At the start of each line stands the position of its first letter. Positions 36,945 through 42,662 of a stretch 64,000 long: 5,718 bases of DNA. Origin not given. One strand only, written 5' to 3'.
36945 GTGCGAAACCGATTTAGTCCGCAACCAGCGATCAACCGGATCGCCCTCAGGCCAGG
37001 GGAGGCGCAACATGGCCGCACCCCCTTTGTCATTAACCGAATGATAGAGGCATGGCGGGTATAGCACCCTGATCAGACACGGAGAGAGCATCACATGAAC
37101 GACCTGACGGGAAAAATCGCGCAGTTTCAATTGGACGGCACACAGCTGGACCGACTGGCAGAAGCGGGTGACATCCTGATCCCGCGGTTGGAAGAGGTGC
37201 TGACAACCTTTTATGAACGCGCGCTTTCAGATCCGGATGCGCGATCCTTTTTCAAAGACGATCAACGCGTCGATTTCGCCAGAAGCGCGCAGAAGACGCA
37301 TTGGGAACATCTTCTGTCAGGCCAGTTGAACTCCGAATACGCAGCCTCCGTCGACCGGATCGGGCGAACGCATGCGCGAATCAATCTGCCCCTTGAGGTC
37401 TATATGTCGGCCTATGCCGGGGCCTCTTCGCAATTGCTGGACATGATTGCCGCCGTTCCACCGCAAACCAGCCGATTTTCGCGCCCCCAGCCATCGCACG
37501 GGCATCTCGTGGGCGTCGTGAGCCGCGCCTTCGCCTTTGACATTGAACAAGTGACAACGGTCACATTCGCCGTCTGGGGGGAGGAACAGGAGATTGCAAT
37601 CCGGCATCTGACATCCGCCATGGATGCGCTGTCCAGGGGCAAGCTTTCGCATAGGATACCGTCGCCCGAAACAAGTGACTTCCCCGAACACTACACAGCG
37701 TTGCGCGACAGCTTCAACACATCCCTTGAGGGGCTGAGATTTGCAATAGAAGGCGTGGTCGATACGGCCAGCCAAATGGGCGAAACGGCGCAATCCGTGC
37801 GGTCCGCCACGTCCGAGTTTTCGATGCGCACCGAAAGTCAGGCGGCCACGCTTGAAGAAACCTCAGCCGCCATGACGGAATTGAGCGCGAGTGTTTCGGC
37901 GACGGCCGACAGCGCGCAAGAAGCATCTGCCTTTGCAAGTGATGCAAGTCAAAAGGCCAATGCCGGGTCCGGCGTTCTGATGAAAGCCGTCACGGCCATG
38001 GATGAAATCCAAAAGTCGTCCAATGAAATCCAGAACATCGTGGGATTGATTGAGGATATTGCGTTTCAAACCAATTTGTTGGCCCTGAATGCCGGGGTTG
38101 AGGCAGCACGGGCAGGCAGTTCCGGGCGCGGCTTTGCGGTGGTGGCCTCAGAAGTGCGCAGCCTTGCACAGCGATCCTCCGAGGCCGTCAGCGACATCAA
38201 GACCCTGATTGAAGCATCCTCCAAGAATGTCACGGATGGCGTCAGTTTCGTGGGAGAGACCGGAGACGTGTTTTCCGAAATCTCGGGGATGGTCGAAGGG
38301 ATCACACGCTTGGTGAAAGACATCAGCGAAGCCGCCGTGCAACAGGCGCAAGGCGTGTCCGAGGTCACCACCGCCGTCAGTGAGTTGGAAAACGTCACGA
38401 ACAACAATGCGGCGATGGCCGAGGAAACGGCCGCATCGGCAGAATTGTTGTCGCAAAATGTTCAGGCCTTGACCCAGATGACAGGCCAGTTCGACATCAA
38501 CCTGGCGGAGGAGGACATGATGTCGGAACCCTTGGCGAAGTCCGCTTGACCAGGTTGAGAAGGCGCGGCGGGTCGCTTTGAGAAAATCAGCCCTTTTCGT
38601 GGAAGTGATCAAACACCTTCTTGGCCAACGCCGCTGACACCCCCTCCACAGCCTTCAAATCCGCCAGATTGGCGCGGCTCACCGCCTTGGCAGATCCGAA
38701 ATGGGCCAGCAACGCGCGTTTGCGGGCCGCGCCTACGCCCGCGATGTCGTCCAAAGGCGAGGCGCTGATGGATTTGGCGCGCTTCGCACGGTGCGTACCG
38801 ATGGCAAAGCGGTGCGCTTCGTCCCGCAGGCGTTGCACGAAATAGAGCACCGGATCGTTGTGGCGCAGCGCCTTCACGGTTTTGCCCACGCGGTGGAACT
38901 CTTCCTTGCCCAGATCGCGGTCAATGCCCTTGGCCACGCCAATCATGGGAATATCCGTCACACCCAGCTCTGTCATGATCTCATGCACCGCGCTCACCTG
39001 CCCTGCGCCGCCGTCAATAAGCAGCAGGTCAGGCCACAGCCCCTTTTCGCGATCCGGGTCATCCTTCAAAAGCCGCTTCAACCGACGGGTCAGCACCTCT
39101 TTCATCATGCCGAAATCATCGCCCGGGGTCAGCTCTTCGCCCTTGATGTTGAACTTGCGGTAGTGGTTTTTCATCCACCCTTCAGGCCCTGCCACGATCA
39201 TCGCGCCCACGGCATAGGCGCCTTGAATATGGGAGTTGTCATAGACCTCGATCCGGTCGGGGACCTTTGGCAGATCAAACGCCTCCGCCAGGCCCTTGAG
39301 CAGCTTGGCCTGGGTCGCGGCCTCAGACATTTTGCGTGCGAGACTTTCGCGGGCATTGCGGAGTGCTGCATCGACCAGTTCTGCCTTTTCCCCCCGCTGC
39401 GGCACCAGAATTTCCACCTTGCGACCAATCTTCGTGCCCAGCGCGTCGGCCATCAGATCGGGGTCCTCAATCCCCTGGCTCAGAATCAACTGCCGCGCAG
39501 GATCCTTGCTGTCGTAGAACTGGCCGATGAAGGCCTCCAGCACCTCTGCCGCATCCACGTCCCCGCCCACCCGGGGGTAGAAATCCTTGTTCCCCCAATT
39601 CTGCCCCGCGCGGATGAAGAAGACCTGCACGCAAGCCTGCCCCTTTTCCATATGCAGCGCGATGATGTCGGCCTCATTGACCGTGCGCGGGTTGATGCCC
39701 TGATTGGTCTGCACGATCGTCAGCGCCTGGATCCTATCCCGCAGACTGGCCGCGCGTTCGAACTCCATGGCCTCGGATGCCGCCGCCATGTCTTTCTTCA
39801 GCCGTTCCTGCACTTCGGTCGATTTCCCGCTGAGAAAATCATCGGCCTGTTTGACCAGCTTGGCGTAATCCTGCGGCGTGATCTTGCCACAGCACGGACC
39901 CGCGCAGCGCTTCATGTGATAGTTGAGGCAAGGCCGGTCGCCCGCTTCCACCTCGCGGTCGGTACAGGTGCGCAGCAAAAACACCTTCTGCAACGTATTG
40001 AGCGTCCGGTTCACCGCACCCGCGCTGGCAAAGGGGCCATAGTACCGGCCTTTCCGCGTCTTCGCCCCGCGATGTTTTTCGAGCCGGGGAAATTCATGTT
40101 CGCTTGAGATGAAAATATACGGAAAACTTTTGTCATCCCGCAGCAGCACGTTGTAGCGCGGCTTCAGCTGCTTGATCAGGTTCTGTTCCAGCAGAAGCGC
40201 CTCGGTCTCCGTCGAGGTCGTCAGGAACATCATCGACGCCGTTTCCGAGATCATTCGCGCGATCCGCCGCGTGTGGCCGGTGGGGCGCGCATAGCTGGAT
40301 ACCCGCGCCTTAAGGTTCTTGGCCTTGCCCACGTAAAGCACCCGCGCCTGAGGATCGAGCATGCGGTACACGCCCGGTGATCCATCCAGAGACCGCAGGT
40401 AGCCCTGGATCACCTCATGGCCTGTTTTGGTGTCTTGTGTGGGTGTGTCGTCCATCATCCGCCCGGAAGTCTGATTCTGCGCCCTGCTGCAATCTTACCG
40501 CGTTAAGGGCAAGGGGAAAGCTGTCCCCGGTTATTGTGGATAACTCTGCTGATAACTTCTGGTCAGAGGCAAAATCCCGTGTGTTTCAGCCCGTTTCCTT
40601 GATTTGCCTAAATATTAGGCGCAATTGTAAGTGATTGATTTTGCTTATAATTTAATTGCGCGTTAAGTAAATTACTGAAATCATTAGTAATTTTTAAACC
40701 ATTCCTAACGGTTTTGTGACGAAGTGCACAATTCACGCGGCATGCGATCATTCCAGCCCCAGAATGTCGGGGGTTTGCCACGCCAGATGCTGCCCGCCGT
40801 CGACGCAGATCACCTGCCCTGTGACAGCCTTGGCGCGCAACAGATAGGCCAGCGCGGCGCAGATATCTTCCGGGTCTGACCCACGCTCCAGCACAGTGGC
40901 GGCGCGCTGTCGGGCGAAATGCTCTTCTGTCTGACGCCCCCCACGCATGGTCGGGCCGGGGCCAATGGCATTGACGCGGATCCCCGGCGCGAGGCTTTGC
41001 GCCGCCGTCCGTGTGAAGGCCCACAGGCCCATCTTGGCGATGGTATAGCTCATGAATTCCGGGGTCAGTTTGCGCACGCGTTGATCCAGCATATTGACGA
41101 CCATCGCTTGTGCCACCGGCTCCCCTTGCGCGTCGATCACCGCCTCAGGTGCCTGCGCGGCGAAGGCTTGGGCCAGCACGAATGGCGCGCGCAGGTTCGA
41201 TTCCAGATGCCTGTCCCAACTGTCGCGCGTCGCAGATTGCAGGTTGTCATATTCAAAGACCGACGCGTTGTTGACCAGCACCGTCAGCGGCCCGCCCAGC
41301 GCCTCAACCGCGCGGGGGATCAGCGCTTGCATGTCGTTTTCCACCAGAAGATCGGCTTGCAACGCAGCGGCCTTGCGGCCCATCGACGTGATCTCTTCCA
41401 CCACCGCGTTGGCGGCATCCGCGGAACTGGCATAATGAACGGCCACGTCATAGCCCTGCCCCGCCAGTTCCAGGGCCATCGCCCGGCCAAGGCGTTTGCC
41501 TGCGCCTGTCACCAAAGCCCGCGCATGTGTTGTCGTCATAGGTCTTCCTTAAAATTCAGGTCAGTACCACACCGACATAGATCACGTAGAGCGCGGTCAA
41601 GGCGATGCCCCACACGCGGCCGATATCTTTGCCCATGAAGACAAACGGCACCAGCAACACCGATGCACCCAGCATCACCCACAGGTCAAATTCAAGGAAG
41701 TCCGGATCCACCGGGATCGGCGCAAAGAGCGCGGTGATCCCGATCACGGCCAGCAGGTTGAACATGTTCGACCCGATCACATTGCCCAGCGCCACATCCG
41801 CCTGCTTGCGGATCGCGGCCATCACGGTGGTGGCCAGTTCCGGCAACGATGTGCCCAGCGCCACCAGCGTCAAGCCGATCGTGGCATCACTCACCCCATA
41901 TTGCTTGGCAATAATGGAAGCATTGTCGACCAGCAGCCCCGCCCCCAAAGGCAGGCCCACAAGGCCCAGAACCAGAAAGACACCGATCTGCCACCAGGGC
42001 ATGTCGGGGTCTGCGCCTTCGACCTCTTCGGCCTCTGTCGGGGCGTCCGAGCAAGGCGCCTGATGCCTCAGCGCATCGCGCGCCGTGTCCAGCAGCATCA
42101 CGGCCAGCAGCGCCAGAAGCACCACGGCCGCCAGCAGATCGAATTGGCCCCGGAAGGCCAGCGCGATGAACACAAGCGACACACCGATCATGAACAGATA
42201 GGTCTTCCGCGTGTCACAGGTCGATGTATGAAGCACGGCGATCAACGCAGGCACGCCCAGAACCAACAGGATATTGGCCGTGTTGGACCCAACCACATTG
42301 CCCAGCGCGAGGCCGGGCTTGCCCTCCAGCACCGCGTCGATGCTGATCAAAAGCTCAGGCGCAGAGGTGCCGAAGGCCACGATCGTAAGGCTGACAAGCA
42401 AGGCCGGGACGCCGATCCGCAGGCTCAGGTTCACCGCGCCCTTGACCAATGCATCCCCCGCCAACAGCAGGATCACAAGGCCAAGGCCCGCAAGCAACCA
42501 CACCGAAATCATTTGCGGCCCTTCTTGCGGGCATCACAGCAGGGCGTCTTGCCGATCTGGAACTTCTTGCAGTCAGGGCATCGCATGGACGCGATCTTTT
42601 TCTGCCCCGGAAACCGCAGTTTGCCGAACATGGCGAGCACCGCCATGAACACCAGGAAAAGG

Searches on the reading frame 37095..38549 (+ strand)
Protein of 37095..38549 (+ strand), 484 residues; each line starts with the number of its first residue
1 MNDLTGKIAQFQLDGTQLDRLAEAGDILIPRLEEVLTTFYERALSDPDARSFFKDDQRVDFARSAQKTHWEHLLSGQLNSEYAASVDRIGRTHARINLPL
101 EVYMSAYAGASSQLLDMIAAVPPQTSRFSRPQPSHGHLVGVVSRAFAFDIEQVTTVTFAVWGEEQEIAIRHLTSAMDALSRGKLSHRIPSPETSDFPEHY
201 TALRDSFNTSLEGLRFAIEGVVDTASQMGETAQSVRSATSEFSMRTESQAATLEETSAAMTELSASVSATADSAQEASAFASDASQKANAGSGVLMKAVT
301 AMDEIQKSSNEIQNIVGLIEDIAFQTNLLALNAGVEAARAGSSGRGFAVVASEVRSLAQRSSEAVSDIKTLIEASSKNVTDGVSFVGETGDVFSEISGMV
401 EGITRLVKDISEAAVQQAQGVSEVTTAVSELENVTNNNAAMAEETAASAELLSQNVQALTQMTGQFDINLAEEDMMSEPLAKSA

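Call 17: search_protein_families(library=pfam, proteins=[window:37095-38549:+])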
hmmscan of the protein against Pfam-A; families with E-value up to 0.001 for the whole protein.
window:37095-38549:+ (484 aa): 2 families
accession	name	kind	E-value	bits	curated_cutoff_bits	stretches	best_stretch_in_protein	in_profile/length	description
PF00015.26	MCPsignal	-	4e-46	157.4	34.6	1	280-435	3-172/172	Methyl-accepting chemotaxis protein (MCP) signalling domain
PF11563.14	Protoglobin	-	8e-25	88.1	25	1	7-153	8-148/158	Protoglobin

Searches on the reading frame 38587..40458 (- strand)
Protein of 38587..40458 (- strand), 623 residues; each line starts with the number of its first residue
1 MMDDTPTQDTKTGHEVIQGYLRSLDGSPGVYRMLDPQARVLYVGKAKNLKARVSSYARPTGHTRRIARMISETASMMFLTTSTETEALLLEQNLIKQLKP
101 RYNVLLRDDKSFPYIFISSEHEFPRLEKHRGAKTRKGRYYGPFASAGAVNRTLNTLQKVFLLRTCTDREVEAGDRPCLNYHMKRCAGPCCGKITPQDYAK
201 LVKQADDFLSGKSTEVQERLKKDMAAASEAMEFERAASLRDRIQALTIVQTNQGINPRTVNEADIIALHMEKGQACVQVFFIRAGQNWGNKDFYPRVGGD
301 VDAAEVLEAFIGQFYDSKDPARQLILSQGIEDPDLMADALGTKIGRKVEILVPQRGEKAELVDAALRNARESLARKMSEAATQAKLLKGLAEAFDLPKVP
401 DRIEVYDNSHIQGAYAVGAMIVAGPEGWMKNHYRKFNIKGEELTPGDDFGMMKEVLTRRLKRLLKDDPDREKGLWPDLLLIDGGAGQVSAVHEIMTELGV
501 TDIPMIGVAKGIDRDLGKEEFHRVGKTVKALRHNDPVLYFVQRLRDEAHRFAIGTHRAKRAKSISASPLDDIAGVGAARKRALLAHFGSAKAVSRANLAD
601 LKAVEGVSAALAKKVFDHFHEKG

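Call 17: search_protein_families(library=pfam, proteins=[window:38587-40458:-])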
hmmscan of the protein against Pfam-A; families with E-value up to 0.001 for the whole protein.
window:38587-40458:- (623 aa): 7 families
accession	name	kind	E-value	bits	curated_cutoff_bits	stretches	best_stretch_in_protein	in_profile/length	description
PF08459.17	UvrC_RNaseH_dom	-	8.2e-51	172.4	22.3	1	392-553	2-159/159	UvrC RNAse H endonuclease domain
PF22920.2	UvrC_RNaseH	-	1.3e-39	135.1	24.3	1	262-376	1-116/116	UvrC Ribonuclease H-like domain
PF01541.30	GIY-YIG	-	8.6e-09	36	22.6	1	28-103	2-78/78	GIY-YIG catalytic domain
PF14520.12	HHH_5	-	5.8e-08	33.5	27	1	568-616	3-52/57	Helix-hairpin-helix domain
PF02151.25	UVR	-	6.7e-08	32.5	21.5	1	215-246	2-33/36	UvrB/uvrC motif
PF12826.13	HHH_2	-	5.1e-05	23.8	27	1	572-622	8-58/64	Helix-hairpin-helix motif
PF00742.24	Homoserine_dh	-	0.00039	20.7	22.9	0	539-594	28-83/173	Homoserine dehydrogenase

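Call 63: find_related_loci(query=window:38587-40458:-, collection=genome_contigs, flank=10000)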
Query window:38587-40458:- (623 aa) in genome_contigs; peptide patterns used: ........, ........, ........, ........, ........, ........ (x = any residue, [..] = any of these).
600 stretches matched a pattern (row limit reached: there are more); 563 encode a relative of the query (tblastn E <= 1e-3); the best 80 are kept; 80 distinct loci.
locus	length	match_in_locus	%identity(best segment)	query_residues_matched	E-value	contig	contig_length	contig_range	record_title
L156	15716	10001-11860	96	4-623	0e+0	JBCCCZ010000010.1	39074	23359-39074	MAG: Pseudomonadota bacterium isolate P01_A01_bin.71 k141_2049923_length_39074_cov_25.9055, whole genome shotgun sequenc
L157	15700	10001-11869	95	1-623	0e+0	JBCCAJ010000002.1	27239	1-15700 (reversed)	MAG: Pseudomonadota bacterium isolate P01_A01_bin.138 k141_773719_length_27239_cov_67.5433, whole genome shotgun sequenc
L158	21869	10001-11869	93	1-623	0e+0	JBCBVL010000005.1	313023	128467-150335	MAG: Pseudomonadota bacterium isolate J06643_10 NODE_5_length_313023_cov_25.429006, whole genome shotgun sequence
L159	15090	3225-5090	91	1-623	0e+0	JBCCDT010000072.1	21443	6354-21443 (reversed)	MAG: Pseudomonadota bacterium isolate P01_A01_bin.90 k141_1866637_length_21443_cov_333.9542, whole genome shotgun sequen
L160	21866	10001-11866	88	1-623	0e+0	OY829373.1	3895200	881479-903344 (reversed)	MAG: Roseovarius sp. isolate 5feec38b-5f82-4ed8-8052-780a91722f7f genome assembly, chromosome: 1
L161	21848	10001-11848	86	8-623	0e+0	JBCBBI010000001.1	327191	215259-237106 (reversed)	MAG: Pseudomonadota bacterium isolate J06581_1 NODE_1_length_327191_cov_8.151928, whole genome shotgun sequence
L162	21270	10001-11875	84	2-622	0e+0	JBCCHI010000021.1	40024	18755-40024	MAG: Pseudomonadota bacterium isolate P01_B01_bin.63 k141_1036368_length_40024_cov_253.3824, whole genome shotgun sequen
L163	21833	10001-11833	86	13-623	0e+0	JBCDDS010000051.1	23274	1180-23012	MAG: Pseudomonadota bacterium isolate P01_G01_bin.46 k141_13079_length_23274_cov_34.8270, whole genome shotgun sequence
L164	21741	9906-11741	83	12-623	0e+0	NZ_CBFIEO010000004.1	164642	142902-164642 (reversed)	MAG: Cognatiyoonia sp. isolate Co_bin_266_indper Co_bin_266_indper_c4, whole genome shotgun sequence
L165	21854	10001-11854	81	6-623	0e+0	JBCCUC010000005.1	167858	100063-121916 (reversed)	MAG: Pseudomonadota bacterium isolate P01_D01_bin.95 k141_1488845_length_167858_cov_15.9895, whole genome shotgun sequen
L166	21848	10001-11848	81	8-623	0e+0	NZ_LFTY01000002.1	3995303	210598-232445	Candidatus Rhodobacter oscarellae isolate IGS scaffold2, whole genome shotgun sequence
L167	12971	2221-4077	81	5-623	0e+0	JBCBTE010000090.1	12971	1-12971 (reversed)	MAG: Pseudomonadota bacterium isolate J06638_4 NODE_90_length_12971_cov_6.203661, whole genome shotgun sequence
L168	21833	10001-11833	81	11-620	0e+0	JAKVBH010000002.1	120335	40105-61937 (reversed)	MAG: Marinovum sp. isolate ALOHA_ZT_23 ZT-Marinovum-1_2, whole genome shotgun sequence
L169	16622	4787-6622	80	11-622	0e+0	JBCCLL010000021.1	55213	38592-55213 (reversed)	MAG: Pseudomonadota bacterium isolate P01_C01_bin.26 k141_1399851_length_55213_cov_41.7994, whole genome shotgun sequenc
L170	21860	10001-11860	79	4-623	0e+0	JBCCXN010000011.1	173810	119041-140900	MAG: Pseudomonadota bacterium isolate P01_F01_bin.127 k141_2221969_length_173810_cov_123.8235, whole genome shotgun sequ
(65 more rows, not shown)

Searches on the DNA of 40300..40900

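Call 53: search_rna_families(source=window, start=40300, end=40900, threshold=evalue, max_evalue=5)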
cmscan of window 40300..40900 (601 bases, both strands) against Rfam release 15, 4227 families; matches with E-value up to 5: 2.
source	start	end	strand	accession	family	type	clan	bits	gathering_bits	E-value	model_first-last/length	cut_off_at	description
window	40610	40738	-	RF04324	Pestivirus-3UTR-SLIV-SLIII-SLII-CSFV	Gene; sRNA;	CL00151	15.3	150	4.6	1-170/170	no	Pestivirus 3' UTR SLIV, SLIII and SLII classical swine fever virus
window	40544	40568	+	RF00572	SNORD66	Gene; snRNA; snoRNA; CD-box;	-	14.4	32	3.6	1-76/76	no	Small nucleolar RNA SNORD66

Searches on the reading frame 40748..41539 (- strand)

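Call 17: search_protein_families(library=pfam, proteins=[window:40748-41539:-])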
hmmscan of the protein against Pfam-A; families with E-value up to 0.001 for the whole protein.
window:40748-41539:- (263 aa): 4 families
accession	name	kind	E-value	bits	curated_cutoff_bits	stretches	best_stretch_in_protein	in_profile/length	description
PF13561.12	adh_short_C2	-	3.8e-35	122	27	1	15-251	6-236/236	Enoyl-(Acyl carrier protein) reductase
PF00106.31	adh_short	-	9.8e-31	107.2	26.6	1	8-198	3-183/195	short chain dehydrogenase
PF08659.16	KR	-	1.7e-10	41.5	22.6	1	8-132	3-129/180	KR domain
PF21777.3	SDR-like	-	8.6e-05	23.6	24.7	1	208-245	62-97/98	Short chain dehydrogenase-like protein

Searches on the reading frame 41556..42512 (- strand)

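Call 17: search_protein_families(library=pfam, proteins=[window:41556-42512:-])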
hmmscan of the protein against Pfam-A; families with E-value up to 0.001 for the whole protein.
window:41556-42512:- (318 aa): 1 family
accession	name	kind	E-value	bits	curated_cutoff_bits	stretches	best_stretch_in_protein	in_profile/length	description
PF01699.29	Na_Ca_ex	-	1.8e-60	203.7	24.9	2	178-316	4-149/151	Sodium/calcium exchanger protein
